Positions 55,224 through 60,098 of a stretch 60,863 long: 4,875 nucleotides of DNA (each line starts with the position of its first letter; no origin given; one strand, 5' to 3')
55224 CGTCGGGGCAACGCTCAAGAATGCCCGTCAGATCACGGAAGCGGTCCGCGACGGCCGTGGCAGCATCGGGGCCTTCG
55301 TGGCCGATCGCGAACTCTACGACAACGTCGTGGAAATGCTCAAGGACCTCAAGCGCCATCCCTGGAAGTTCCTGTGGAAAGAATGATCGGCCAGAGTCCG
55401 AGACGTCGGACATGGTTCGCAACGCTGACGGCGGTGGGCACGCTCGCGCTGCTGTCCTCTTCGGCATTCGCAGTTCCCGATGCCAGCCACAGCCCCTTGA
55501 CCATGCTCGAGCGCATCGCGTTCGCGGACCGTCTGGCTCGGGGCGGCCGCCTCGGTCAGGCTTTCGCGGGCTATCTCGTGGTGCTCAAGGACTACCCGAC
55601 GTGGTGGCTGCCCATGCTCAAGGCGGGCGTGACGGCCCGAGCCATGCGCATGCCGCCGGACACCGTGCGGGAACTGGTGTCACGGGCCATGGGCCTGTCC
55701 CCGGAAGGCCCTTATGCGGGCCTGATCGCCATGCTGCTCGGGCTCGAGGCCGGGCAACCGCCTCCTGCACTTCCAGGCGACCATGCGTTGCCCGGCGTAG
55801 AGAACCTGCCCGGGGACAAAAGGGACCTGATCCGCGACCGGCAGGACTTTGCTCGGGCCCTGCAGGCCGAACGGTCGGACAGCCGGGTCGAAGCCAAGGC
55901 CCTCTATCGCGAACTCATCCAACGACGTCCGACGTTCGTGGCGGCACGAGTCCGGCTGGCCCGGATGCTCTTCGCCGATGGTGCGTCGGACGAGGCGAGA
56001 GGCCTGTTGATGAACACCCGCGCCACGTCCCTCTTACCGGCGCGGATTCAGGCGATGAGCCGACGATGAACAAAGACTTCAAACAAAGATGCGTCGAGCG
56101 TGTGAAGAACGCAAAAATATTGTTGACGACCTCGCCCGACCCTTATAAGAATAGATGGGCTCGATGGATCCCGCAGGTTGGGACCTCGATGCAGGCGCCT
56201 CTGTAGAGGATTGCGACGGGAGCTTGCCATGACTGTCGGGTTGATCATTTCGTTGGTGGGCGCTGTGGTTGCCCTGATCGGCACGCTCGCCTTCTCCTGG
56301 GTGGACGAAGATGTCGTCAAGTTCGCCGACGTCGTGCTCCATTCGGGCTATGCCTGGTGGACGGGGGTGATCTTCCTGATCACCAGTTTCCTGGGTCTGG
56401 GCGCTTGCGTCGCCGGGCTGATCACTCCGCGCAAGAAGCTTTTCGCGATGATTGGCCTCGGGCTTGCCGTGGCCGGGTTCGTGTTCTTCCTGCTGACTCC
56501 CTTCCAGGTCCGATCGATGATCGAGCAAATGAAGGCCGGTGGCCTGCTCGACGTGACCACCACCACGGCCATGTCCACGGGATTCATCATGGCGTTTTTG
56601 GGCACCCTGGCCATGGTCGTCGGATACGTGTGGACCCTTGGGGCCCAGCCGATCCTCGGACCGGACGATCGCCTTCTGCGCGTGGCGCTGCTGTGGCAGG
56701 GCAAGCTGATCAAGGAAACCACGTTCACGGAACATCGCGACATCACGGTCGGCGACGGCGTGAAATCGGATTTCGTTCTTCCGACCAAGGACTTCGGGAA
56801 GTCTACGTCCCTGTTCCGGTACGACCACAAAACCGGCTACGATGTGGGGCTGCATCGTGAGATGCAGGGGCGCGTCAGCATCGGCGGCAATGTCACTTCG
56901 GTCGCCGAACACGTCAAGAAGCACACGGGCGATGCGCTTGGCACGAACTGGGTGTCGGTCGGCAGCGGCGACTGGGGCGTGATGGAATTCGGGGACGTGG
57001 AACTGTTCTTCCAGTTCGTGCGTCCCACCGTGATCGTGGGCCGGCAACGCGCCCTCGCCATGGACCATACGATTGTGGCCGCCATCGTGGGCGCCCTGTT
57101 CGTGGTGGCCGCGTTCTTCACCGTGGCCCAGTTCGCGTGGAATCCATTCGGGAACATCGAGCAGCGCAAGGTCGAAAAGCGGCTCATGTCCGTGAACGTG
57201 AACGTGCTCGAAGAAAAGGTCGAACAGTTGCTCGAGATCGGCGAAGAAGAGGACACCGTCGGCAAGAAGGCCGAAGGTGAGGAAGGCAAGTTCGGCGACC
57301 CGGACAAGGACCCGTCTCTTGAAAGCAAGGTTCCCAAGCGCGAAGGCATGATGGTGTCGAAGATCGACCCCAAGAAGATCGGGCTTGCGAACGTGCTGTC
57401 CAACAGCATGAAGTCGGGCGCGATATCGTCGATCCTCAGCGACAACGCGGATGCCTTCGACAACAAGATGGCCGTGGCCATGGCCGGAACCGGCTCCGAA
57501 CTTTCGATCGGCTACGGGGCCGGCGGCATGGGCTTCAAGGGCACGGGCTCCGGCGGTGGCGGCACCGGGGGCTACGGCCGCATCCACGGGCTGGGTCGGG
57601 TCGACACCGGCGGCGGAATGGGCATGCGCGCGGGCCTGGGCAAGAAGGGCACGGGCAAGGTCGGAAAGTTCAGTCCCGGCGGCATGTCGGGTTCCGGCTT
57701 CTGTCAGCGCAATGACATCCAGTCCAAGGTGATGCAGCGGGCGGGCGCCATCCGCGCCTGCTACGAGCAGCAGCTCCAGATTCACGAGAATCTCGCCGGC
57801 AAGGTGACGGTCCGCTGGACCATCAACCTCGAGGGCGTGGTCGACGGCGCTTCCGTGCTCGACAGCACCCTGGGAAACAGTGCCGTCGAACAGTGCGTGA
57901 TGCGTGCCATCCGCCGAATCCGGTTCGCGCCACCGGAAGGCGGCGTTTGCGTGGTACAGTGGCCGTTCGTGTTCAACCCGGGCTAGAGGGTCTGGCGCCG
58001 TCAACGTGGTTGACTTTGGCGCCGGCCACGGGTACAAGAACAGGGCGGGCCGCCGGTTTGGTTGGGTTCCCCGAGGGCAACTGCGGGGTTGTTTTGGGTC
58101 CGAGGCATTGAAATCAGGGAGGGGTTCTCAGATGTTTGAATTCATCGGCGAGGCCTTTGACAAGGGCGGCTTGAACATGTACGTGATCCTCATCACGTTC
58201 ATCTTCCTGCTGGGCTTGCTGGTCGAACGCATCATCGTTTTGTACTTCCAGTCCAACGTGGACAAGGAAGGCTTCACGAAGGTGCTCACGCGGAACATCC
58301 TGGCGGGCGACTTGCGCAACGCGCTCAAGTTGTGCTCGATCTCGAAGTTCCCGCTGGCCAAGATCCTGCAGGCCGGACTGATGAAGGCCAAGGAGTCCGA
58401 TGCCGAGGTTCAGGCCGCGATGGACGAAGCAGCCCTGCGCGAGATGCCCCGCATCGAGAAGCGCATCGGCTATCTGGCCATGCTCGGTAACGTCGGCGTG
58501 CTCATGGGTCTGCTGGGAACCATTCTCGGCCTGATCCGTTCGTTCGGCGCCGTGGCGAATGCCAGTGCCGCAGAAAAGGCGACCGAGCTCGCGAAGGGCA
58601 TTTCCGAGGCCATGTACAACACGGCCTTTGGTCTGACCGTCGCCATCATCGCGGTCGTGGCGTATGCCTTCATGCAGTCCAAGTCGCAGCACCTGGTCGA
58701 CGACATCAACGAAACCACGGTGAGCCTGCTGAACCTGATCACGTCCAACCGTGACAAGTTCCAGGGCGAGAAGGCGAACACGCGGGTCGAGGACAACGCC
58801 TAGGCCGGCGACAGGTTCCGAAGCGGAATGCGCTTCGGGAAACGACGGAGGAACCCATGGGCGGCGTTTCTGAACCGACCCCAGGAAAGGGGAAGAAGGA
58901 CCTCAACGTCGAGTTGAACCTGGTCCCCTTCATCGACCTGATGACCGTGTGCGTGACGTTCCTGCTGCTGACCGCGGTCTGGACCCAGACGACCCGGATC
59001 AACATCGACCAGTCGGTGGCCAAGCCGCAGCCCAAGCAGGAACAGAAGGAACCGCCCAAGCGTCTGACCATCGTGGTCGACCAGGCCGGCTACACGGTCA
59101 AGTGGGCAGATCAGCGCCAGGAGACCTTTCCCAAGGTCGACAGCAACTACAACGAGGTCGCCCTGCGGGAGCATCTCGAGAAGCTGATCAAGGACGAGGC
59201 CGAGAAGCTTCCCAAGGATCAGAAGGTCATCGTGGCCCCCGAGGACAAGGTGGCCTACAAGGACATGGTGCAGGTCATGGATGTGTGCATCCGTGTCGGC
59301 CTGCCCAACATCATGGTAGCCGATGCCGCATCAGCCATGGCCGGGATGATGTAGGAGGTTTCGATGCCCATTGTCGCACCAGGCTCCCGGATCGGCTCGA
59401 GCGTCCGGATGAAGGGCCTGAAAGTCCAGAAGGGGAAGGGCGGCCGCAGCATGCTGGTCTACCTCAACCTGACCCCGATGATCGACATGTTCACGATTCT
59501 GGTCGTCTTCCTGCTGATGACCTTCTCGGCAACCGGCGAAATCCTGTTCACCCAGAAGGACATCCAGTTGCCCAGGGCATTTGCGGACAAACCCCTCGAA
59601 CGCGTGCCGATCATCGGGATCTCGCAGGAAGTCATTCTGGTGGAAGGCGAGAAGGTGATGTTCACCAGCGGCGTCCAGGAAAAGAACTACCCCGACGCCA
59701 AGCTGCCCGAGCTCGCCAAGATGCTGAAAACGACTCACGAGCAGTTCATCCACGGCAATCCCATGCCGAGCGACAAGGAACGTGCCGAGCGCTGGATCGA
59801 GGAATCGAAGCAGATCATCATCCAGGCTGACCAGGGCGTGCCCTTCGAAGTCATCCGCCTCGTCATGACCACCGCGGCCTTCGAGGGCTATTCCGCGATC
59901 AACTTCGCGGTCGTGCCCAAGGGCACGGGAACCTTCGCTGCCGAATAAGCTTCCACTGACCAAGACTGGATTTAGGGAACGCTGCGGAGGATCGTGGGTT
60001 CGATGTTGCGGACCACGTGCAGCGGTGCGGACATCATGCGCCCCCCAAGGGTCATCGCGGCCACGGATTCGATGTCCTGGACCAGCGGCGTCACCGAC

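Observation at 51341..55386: Mla/MCE-type transporter built from two different ATPases and two different permeases, with complementary degenerate ATP-site motifs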

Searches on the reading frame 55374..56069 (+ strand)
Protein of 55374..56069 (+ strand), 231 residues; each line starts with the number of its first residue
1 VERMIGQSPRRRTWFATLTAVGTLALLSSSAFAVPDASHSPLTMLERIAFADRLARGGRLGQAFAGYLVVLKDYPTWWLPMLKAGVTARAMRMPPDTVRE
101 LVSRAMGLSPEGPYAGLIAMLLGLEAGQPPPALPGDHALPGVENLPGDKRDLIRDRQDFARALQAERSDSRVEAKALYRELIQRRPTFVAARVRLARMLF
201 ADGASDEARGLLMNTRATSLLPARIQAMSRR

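Call 3: search_protein_families(library=pfam, proteins=[window:55374-56069:+], max_evalue=0.01)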
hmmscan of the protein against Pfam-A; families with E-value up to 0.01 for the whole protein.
window:55374-56069:+ (231 aa): 2 families
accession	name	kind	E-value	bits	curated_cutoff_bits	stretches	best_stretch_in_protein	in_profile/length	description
PF24575.1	TPR_Slam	-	8.7e-08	33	35.2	1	158-209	50-101/104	Surface lipoprotein assembly modifier, N-terminal TPR repeats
PF14559.12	TPR_19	-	7.4e-06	26.6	25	1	173-213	9-49/68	Tetratricopeptide repeat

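Call 4: search_protein_families(library=ncbifam, proteins=[window:55374-56069:+], max_evalue=0.01)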
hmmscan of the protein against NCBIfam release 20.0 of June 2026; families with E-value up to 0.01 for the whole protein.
window:55374-56069:+ (231 aa): 0 families

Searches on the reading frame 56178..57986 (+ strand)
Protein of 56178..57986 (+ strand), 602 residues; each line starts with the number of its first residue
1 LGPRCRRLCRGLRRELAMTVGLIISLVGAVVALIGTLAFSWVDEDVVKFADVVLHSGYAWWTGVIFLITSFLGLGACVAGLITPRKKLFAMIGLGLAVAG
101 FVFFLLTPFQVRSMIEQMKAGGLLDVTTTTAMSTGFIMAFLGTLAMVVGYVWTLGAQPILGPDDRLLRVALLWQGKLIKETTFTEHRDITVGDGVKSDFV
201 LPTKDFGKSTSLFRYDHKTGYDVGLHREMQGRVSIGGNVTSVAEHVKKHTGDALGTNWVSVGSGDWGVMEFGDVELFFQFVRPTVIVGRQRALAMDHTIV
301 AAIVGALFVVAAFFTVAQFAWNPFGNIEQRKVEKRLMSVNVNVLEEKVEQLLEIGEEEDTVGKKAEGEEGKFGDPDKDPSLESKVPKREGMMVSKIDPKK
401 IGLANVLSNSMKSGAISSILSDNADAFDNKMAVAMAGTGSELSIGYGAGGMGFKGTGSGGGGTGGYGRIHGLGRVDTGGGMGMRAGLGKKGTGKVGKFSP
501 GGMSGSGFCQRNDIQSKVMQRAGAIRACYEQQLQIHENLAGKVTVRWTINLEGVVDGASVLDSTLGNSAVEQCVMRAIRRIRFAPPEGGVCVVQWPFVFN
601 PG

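Call 3: search_protein_families(library=pfam, proteins=[window:56178-57986:+], max_evalue=0.01)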
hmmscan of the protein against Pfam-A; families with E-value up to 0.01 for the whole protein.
window:56178-57986:+ (602 aa): 1 family
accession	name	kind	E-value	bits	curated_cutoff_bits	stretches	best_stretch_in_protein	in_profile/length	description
PF03544.19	TonB_C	-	0.00062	20.6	24.6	1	536-589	11-64/79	Gram-negative bacterial TonB protein C-terminal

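Call 4: search_protein_families(library=ncbifam, proteins=[window:56178-57986:+], max_evalue=0.01)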
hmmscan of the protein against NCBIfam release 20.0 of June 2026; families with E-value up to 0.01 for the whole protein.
window:56178-57986:+ (602 aa): 4 families
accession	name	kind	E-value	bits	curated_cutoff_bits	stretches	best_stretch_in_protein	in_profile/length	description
NF033760.1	gliding_GltG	equivalog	3.3e-43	148.2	650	1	168-601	205-647/650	adventurous gliding motility protein GltG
NF033768.1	myxo_SS_tail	domain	8.1e-26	90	40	1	510-600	2-92/92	AgmX/PglI C-terminal domain-containing protein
TIGR01352.1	tonB_Cterm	subfamily_domain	2.9e-10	40.4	27.1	1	534-601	7-75/76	TonB family protein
NF033761.1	gliding_GltJ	equivalog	1.2e-07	31.3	450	1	500-599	572-671/671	adventurous gliding motility protein GltJ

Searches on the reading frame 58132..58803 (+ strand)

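Call 58: search_protein_families(library=pfam, proteins=[window:58132-58803:+], max_evalue=0.001)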
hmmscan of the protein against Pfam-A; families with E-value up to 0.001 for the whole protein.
window:58132-58803:+ (223 aa): 1 family
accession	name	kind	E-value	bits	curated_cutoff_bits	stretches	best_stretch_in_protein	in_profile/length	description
PF01618.21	MotA_ExbB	-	1.2e-29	103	22.9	1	74-193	5-126/127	MotA/TolQ/ExbB proton channel family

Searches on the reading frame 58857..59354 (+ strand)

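Call 58: search_protein_families(library=pfam, proteins=[window:58857-59354:+], max_evalue=0.001)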
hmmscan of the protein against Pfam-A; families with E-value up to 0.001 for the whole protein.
window:58857-59354:+ (165 aa): 1 family
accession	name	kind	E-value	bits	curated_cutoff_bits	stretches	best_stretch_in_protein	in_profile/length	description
PF02472.21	ExbD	-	1.2e-21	77.5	25.4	1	13-155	1-124/128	Biopolymer transport protein ExbD/TolR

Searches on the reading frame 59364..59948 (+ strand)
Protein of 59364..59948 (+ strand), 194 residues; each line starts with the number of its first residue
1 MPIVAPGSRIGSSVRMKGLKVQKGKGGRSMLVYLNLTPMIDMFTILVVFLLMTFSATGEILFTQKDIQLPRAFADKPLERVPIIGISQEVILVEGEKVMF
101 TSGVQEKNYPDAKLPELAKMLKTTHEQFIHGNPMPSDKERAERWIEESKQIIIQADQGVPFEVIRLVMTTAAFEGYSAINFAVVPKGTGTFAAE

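Call 58: search_protein_families(library=pfam, proteins=[window:59364-59948:+], max_evalue=0.001)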
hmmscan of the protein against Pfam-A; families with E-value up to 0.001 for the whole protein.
window:59364-59948:+ (194 aa): 1 family
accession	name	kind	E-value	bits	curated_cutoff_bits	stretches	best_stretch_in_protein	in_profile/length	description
PF02472.21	ExbD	-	2.5e-13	50.7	25.4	1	30-185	4-127/128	Biopolymer transport protein ExbD/TolR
